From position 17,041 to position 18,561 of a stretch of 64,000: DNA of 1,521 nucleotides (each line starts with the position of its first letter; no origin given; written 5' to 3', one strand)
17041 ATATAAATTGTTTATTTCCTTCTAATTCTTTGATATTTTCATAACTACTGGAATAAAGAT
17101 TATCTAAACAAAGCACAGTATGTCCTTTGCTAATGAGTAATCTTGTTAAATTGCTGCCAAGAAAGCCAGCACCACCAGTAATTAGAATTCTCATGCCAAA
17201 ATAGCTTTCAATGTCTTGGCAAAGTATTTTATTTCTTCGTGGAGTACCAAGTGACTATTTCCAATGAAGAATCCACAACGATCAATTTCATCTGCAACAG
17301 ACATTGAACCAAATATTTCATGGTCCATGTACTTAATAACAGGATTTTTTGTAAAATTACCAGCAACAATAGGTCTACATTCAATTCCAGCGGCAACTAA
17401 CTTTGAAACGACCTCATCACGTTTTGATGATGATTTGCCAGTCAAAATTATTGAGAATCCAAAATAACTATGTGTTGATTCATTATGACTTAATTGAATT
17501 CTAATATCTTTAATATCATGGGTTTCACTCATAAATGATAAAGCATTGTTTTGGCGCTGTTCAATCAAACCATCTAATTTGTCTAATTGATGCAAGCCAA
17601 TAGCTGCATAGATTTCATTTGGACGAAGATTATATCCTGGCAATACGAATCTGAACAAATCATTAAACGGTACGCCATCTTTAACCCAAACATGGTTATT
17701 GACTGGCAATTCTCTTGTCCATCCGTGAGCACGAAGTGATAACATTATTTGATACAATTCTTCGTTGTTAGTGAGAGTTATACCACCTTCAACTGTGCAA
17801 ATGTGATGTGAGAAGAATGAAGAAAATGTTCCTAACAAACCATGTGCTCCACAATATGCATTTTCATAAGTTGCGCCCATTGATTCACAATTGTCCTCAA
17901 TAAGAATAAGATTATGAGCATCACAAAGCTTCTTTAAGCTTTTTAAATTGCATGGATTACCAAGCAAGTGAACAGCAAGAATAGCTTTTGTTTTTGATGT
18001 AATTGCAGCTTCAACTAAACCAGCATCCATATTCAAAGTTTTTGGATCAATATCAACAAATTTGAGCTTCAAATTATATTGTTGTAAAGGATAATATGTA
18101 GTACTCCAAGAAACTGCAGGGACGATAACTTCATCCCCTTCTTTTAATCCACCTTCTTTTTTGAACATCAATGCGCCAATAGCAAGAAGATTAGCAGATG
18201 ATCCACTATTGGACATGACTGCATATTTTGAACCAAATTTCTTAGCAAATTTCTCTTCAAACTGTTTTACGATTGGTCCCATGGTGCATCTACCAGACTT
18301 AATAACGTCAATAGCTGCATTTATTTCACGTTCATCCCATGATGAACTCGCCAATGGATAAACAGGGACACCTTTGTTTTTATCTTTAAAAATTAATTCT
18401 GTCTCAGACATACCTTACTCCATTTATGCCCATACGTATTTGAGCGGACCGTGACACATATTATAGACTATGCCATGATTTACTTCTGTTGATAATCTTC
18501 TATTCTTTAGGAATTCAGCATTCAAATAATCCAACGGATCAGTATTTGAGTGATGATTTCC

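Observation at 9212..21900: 12.7-kb phage glycan-building island: nine GT-like genes, two methyltransferases and its own nucleotide-sugar supply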

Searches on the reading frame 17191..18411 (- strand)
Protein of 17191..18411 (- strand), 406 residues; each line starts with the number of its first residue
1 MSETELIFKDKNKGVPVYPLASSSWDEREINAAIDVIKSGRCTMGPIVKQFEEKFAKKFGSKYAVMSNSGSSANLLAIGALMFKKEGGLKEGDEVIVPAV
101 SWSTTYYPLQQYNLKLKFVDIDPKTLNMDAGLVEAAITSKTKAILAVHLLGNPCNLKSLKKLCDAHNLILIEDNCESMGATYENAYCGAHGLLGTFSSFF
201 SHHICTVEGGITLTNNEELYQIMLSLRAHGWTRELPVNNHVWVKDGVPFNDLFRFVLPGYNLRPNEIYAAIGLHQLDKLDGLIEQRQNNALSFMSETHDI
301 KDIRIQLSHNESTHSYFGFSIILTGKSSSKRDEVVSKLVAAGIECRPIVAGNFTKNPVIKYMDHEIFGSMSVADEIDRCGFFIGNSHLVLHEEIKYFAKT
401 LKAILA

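Call 4: search_protein_families(library=pfam, proteins=[window:17191-18411:-], max_evalue=0.01)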
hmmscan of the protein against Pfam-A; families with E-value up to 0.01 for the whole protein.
window:17191-18411:- (406 aa): 3 families
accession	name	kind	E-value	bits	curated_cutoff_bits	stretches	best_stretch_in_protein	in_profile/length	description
PF01041.23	DegT_DnrJ_EryC1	-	2.1e-81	274.4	19.8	1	26-399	4-357/360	DegT/DnrJ/EryC1/StrS aminotransferase family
PF01053.26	Cys_Met_Meta_PP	-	6.4e-06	25.4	27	1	43-220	49-219/381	Cys/Met metabolism PLP-dependent enzyme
PF01212.27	Beta_elim_lyase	-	0.0018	18.1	27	1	47-144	33-132/288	Beta-eliminating lyase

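Call 6: search_protein_families(library=ncbifam, proteins=[window:17191-18411:-], max_evalue=0.001)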
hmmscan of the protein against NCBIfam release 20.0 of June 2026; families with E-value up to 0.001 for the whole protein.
window:17191-18411:- (406 aa): 14 families
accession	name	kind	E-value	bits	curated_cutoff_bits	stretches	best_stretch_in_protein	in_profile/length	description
NF011936.0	PRK15407.1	equivalog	1.4e-86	290.9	423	1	14-404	33-435/440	lipopolysaccharide biosynthesis protein RfbH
TIGR03588.1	PseC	equivalog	2.7e-62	210.9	423.5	1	21-345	5-323/380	UDP-4-amino-4,6-dideoxy-N-acetyl-beta-L-altrosamine transaminase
TIGR04181.1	NHT_00031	hypoth_equivalog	2e-47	161.8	420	1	24-350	7-327/359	LegC family aminotransferase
NF008658.2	PRK11658.1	equivalog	1.3e-45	155.7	631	1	19-343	6-318/379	UDP-4-amino-4-deoxy-L-arabinose aminotransferase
NF008687.0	PRK11706.1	equivalog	3.5e-39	134.6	375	1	27-344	11-315/375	dTDP-4-amino-4,6-dideoxygalactose transaminase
TIGR04427.1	PLP_DesI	equivalog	7.8e-34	117.4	650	1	44-347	50-328/390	dTDP-4-dehydro-6-deoxyglucose aminotransferase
TIGR02379.1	ECA_wecE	subfamily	1.2e-32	113.2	434.85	1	36-342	20-314/376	dTDP-4-amino-4,6-dideoxy-D-glucose transaminase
NF006096.0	PRK08248.1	equivalog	6.8e-06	25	726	1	13-203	27-215/431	homocysteine synthase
NF043007.1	CysBLyMetC_Staph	equivalog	7.3e-06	25.1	700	1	22-223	29-220/378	cystathionine beta-lyase MetC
NF006095.0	PRK08247.1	equivalog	4.9e-05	22.3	585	1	89-221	88-220/369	methionine biosynthesis PLP-dependent protein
TIGR01326.1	OAH_OAS_sulfhy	subfamily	4.9e-05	22.2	495.1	1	12-211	19-216/418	O-acetylhomoserine aminocarboxypropyltransferase/cysteine synthase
NF006347.0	PRK08574.1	equivalog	9.9e-05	21.2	477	1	45-227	52-226/385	cystathionine gamma-synthase family protein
NF006003.0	PRK08133.1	equivalog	0.00011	21.1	522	1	45-233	65-247/396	O-succinylhomoserine sulfhydrylase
NF005305.0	PRK06836.1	equivalog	0.00073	18.9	376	0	77-145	107-175/396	pyridoxal phosphate-dependent aminotransferase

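Call 8: search_solved_structures(query=window:17191-18411:-, show_alignments=2)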
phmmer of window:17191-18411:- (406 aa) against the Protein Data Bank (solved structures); distinct sequences matched with E-value up to 0.001: 57.
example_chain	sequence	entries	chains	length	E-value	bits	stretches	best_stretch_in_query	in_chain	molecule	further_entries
2gms_A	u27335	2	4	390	1.6e-127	429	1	18-402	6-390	Putative pyridoxamine 5-phosphate-dependent dehydrase, Wbdk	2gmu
3b8x_A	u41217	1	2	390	1.5e-126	425.8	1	18-402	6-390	Pyridoxamine 5-phosphate-dependent dehydrase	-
2r0t_A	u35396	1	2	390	2.8e-126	424.9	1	18-402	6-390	Pyridoxamine 5-phosphate-dependent dehydrase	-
3gr9_A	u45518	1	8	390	7.4e-126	423.6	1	18-402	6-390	ColD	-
3bcx_A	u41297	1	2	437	6.3e-57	196.6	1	3-399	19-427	CDP-6-deoxy-L-threo-D-glycero-4-hexulose-3-dehydrase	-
3bb8_A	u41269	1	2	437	1.1e-55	192.5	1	3-399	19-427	CDP-4-keto-6-deoxy-D-glucose-3-dehydrase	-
7b0m_AAA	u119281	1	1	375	1.4e-40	142.8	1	41-405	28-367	Sugar aminotransferase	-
3dr7_A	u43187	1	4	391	3.5e-40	141.5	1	6-349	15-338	Putative perosamine synthetase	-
3dr4_A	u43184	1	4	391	4.9e-40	141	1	6-349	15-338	Putative perosamine synthetase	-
3bn1_A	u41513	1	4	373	8.1e-40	140.3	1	42-349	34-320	Perosamine synthetase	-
9wvy_A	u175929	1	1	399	5.1e-36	127.8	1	23-290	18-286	Putative NDP-4-keto-6-deoxyglucose-3-dehydratase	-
2c7t_A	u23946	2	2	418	3.9e-33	118.3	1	48-319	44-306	GLUTAMINE-2-DEOXY-SCYLLO-INOSOSE AMINOTRANSFERASE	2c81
5w71_A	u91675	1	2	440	4.5e-33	118.1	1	48-319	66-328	L-glutamine:2-deoxy-scyllo-inosose aminotransferase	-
1mdo_A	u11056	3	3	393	1.4e-32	116.4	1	21-343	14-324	ArnB aminotransferase | UDP-4-amino-4-deoxy-L-arabinose--oxoglutarate aminotransferase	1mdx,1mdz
7b0d_A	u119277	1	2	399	1.4e-32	116.4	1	28-234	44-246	Glutamine--scyllo-inositol transaminase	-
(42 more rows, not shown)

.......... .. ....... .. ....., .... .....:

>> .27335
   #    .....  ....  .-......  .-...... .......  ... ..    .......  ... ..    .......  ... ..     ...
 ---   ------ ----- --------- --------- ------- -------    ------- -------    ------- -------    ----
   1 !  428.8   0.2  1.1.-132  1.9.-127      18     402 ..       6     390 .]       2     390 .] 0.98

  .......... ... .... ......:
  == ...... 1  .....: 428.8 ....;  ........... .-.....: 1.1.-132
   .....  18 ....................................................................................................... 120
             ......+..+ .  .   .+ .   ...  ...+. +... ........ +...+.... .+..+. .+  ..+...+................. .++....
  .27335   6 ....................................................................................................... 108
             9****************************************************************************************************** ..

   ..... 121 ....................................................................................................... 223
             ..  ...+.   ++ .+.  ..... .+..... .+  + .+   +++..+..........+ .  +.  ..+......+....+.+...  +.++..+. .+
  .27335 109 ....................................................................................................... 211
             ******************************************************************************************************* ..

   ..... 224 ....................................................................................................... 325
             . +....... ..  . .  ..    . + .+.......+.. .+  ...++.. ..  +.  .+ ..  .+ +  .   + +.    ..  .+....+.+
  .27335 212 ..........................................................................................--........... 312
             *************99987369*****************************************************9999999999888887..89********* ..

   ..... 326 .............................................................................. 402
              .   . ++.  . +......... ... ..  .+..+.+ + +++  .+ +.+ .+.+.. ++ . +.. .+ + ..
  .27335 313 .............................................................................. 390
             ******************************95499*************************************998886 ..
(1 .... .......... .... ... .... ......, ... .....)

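Call 19: find_related_loci(query=window:17191-18411:-, collection=viral_contigs, flank=10000)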
Query window:17191-18411:- (406 aa) in viral_contigs; peptide patterns used: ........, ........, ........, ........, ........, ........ (x = any residue, [..] = any of these).
39 stretches matched a pattern; 38 encode a relative of the query (tblastn E <= 1e-3); 38 distinct loci.
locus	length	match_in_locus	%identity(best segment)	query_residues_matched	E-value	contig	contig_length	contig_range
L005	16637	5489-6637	58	18-402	1e-143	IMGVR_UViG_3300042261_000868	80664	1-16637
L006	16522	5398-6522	50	18-394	1e-122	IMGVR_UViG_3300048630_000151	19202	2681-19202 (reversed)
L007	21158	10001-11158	47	18-405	2e-110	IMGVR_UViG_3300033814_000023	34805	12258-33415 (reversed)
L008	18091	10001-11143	46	18-404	2e-108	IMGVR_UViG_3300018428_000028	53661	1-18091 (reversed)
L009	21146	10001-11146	46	18-405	1e-108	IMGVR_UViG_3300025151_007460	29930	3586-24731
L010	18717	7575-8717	46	18-404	8e-108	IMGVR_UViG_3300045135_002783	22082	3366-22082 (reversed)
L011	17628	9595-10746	47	16-406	4e-107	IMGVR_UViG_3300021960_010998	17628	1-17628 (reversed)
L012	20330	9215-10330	46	17-394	4e-107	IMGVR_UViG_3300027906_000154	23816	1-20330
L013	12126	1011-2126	46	17-394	4e-107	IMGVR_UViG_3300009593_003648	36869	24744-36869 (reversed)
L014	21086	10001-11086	48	17-385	5e-107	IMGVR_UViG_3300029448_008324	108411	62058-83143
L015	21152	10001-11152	47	11-401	2e-106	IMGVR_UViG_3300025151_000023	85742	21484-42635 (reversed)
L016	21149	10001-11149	46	17-404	3e-106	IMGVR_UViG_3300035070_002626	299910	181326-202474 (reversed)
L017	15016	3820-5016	44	14-405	1e-104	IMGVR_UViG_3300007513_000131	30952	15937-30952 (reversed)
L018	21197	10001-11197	44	14-405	1e-104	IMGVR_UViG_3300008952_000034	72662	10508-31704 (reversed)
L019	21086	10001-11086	48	17-385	2e-104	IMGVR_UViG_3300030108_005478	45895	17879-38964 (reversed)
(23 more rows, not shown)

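Call 24: search_dna_similar(query=window:17191-18411:-, collection=phages, mode=protein, max_rows=25)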
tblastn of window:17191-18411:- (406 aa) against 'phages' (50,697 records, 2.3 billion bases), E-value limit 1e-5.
Records with a match: 86; places in all: 91; records where one place covers at least 80% of the query: 61.
Best place of each record, by identity: <60% 86.
By first word of the organism name: Synechococcus 54; Salmonella 5; uncultured 4; Flavobacterium 4; Stenotrophomonas 4; Marine 3; Aphanizomenon 2; Bacteriophage 2; Pelagibacter 1; Planktothrix 1; and 6 more.
By host as written in the record: - 56; Synechococcus sp. MW02 4; Flavobacterium sp. LMO8 4; Stenotrophomonas maltophilia 4; Salmonella enterica subsp. enterica serovar Kentucky 3; Synechococcus sp. 3; Homo sapiens 2; Synechococcus sp. LTWRED 1; and 9 more.
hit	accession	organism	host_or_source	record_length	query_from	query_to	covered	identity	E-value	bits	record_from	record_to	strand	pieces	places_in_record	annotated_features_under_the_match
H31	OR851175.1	Salmonella phage S.Kent 1-2-1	Salmonella enterica subsp. enterica ...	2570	14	396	94%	34.2%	7e-57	205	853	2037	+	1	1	record has no annotation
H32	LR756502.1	uncultured phage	metagenomic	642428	19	402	95%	33.2%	6e-58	210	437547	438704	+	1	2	record has no annotation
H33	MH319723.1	Marine virus AG-345-D19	single cell amplified by WGA-X; seawater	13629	9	401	97%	31.9%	1e-46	177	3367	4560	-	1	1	record has no annotation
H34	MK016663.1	Synechococcus phage S-H68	Synechococcus sp. LTWRED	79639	9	402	97%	31.5%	2e-47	179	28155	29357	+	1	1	CDP-4-dehydro-6-deoxy-D-glucose 3-dehydratase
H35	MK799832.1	Synechococcus phage S-B05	Synechococcus sp. MW02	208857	9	402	97%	31.5%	2e-47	179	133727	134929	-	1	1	hypothetical protein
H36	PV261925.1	Synechococcus phage RB11-B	Synechococcus sp. MW02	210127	9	402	97%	31.5%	2e-47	179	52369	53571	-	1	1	DegT/DnrJ/EryC1/StrS aminotransferase family protein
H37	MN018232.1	Synechococcus phage S-B43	Synechococcus sp. MW02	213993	9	402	97%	31.5%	2e-47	179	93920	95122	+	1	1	hypothetical protein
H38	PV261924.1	Synechococcus phage RN05-S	Synechococcus sp. MW02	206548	9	402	97%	31.5%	2e-47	179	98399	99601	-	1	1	DegT/DnrJ/EryC1/StrS aminotransferase family protein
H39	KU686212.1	Synechococcus phage S-CAM7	Synechococcus sp.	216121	36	389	87%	34.3%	2e-49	185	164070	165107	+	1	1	putative CDP-4-keto-6-deoxy-D-glucose-3-dehydrase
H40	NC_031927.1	Synechococcus phage S-CAM7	Synechococcus sp.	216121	36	389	87%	34.3%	2e-49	185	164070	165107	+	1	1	aminotransferase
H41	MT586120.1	Synechococcus phage S-CAM7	Synechococcus sp. WH 7803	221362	36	389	87%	34.3%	2e-49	185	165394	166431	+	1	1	hypothetical protein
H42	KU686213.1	Synechococcus phage S-CAM7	Synechococcus sp.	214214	36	389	87%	33.9%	2e-49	185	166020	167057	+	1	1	putative CDP-4-keto-6-deoxy-D-glucose-3-dehydrase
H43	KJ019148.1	Synechococcus phage ACG-2014f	-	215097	17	389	92%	31.1%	1e-41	162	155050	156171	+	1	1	hypothetical protein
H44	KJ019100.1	Synechococcus phage ACG-2014f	-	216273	17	389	92%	31.1%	1e-41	162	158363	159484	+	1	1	hypothetical protein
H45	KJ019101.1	Synechococcus phage ACG-2014f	-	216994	17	389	92%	31.1%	1e-41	162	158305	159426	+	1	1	hypothetical protein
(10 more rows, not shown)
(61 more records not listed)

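Call 93: search_protein_families(library=phrogs, proteins=[L005:12252-16637:+, L005:10783-11439:+, L005:9963-10691:-, L005:6646-7239:+], max_evalue=0.0001)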
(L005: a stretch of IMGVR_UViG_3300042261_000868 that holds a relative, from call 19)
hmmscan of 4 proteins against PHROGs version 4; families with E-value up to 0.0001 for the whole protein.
L005:12252-16637:+ (1462 aa): 1 family
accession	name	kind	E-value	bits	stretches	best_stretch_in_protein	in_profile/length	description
phrog_395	-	other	1.9e-12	48.7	1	949-1140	10-203/373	cytidyltransferase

L005:10783-11439:+ (218 aa): 1 family
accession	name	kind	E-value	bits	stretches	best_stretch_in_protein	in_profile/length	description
phrog_21776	-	other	2.4e-06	28.4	1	129-216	142-231/238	transglycosylase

L005:9963-10691:- (242 aa): 3 families
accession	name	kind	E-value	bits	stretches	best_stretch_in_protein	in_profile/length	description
phrog_2456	-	moron, auxiliary metabolic gene and host takeover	7.4e-28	98.7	1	1-193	3-187/239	glycosyltransferase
phrog_1579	-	moron, auxiliary metabolic gene and host takeover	4.6e-17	63.2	1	2-215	21-215/482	glycosyltransferase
phrog_8858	-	moron, auxiliary metabolic gene and host takeover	6.5e-06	26.2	1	65-181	62-173/395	glycosyltransferase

L005:6646-7239:+ (197 aa): 1 family
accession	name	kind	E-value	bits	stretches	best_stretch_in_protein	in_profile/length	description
phrog_8156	-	other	1.9e-08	34.9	1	18-140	47-173/244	methyltransferase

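Call 111: find_homologous_proteins(query=window:17191-18411:-, max_evalue=1e-50)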
Query window:17191-18411:- (406 aa): 8000 proteins with E <= 1e-50 among 8000 candidates; the best 120 are listed.
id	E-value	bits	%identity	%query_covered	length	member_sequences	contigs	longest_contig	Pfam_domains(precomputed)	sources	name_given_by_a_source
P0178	5.7e-274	926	100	100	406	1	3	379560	PF01053.27,PF01041.24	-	-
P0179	2.9e-220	749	80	100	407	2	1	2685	PF00155.28,PF01053.27,PF01041.24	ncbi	-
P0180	2.8e-213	726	78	100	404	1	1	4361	PF00155.28,PF01053.27,PF01041.24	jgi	jgi:CDP-6-deoxy-D-xylo-4-hexulose-3-dehydrase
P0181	4.9e-171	587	69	96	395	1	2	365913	PF00266.26,PF01053.27,PF01041.24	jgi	jgi:CDP-6-deoxy-D-xylo-4-hexulose-3-dehydrase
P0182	2.8e-167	575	66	96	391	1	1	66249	PF00155.28,PF00266.26,PF01053.27,PF01041.24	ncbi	-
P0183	1.4e-165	569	66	95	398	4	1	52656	PF00155.28,PF00266.26,PF01053.27,PF01041.24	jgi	-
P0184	5.4e-165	567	65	96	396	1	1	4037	PF01053.27,PF01041.24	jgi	jgi:CDP-6-deoxy-D-xylo-4-hexulose-3-dehydrase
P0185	8.1e-163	560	65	95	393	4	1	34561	PF00155.28,PF00266.26,PF01053.27,PF01041.24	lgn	-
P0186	2.5e-162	559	65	96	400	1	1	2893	PF00155.28,PF00266.26,PF01053.27,PF01041.24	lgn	-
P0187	1.6e-161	556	65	95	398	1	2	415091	PF00155.28,PF00266.26,PF01212.28,PF01053.27,PF01041.24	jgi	jgi:CDP-4-dehydro-6-deoxyglucose reductase, E1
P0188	2.8e-160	552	64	95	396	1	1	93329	PF00155.28,PF01041.24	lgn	-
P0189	3.9e-160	551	65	96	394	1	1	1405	PF00155.28,PF01053.27,PF01041.24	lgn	-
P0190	1.0e-159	550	64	96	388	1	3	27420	PF00155.28,PF00266.26,PF01053.27,PF01041.24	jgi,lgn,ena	jgi:CDP-6-deoxy-D-xylo-4-hexulose-3-dehydrase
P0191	3.0e-157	542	64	95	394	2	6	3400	PF00155.28,PF00266.26,PF01053.27,PF01041.24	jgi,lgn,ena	-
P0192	9.8e-155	534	61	96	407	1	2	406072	PF00155.28,PF00266.26,PF01053.27,PF01041.24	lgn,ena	-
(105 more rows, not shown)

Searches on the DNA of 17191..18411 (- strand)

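Call 94: search_dna_similar(query=window:17191-18411:-, collection=ecoli_genomes, mode=distant, max_rows=5)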
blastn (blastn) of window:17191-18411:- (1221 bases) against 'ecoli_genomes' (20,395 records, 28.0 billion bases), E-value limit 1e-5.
Records with a match: 27; places in all: 27; records where one place covers at least 80% of the query: 0.
Genomes with a match: 27 of 5426; with a place that covers at least 80% of the query: 0. Places per genome that has any: lowest 1, median 1, highest 1. On chromosomes: 27 places; on plasmids: 0.
Best place of each record, by identity: 60-80% 27.
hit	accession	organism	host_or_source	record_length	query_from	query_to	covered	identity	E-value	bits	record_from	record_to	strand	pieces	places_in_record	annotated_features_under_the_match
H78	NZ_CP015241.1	Escherichia coli strain 2013C-4465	Homo sapiens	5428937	142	836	57%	64.7%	5e-25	126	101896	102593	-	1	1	DegT/DnrJ/EryC1/StrS family aminotransferase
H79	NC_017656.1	Escherichia coli O55:H7 str. RM12579 strain RM12579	Homo sapiens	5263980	142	836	57%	64.7%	5e-25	126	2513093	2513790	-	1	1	DegT/DnrJ/EryC1/StrS family aminotransferase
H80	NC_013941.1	Escherichia coli O55:H7 str. CB9615 strain CB9615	Homo sapiens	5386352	142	836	57%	64.7%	5e-25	126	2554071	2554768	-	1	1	DegT/DnrJ/EryC1/StrS family aminotransferase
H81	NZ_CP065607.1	Escherichia coli strain FDAARGOS_946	missing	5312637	142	836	57%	64.7%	5e-25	126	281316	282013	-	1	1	DegT/DnrJ/EryC1/StrS family aminotransferase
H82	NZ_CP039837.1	Escherichia coli O55:H7 strain USDA5905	Food (meat)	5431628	142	836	57%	64.7%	5e-25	126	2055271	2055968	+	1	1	DegT/DnrJ/EryC1/StrS family aminotransferase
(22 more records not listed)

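Call 95: get_annotated_region(hit=H80, flank=7000)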
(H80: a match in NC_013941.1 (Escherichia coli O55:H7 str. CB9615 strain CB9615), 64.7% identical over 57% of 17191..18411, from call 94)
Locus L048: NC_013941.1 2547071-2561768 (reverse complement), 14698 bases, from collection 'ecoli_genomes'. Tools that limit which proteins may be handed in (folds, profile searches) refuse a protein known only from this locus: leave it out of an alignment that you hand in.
description: Escherichia coli O55:H7 str. CB9615, complete sequence
organism: Escherichia coli O55:H7 str. CB9615 strain CB9615 (NCBI taxid 701177)
replicon: chromosome; assembly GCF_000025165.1
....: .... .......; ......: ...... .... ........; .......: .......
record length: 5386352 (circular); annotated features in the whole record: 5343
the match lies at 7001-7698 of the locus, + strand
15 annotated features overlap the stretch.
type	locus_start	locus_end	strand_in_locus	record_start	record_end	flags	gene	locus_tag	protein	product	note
CDS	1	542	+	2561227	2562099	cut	-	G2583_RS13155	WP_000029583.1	alpha-1,2-fucosyltransferase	-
CDS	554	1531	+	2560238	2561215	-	wzy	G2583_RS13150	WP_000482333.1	O55 family O-antigen polymerase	-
CDS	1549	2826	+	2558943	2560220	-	wzx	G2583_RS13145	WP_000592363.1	O55 family O-antigen flippase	-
CDS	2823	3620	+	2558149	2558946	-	-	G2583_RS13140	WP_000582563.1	glycosyltransferase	-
CDS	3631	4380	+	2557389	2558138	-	-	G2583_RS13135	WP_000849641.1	glycosyltransferase family 2 protein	-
CDS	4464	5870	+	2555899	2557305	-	gndA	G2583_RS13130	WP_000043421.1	NADP-dependent phosphogluconate dehydrogenase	-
CDS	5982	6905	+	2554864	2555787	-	-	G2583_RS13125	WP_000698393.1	GDP-L-fucose synthase family protein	-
CDS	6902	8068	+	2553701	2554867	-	-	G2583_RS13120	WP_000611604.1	DegT/DnrJ/EryC1/StrS family aminotransferase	-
CDS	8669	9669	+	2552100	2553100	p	-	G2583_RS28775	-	ISAs1 family transposase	frameshifted; internal stop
CDS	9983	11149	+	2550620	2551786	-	ugd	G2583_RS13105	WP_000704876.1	UDP-glucose 6-dehydrogenase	-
CDS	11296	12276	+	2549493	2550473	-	wzzB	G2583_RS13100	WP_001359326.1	LPS O-antigen chain length determinant protein WzzB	-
CDS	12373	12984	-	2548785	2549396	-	hisIE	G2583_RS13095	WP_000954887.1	bifunctional phosphoribosyl-AMP cyclohydrolase/phosphoribosyl-ATP diphosphatase HisIE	-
CDS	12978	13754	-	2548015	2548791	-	hisF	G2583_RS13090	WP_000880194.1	imidazole glycerol phosphate synthase subunit HisF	-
CDS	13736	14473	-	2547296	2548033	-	hisA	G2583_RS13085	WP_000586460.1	1-(5-phosphoribosyl)-5-[(5-phosphoribosylamino)methylideneamino]imidazole-4-carboxamide isomerase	-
CDS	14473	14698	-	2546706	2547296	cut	hisH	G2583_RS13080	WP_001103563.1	imidazole glycerol phosphate synthase subunit HisH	-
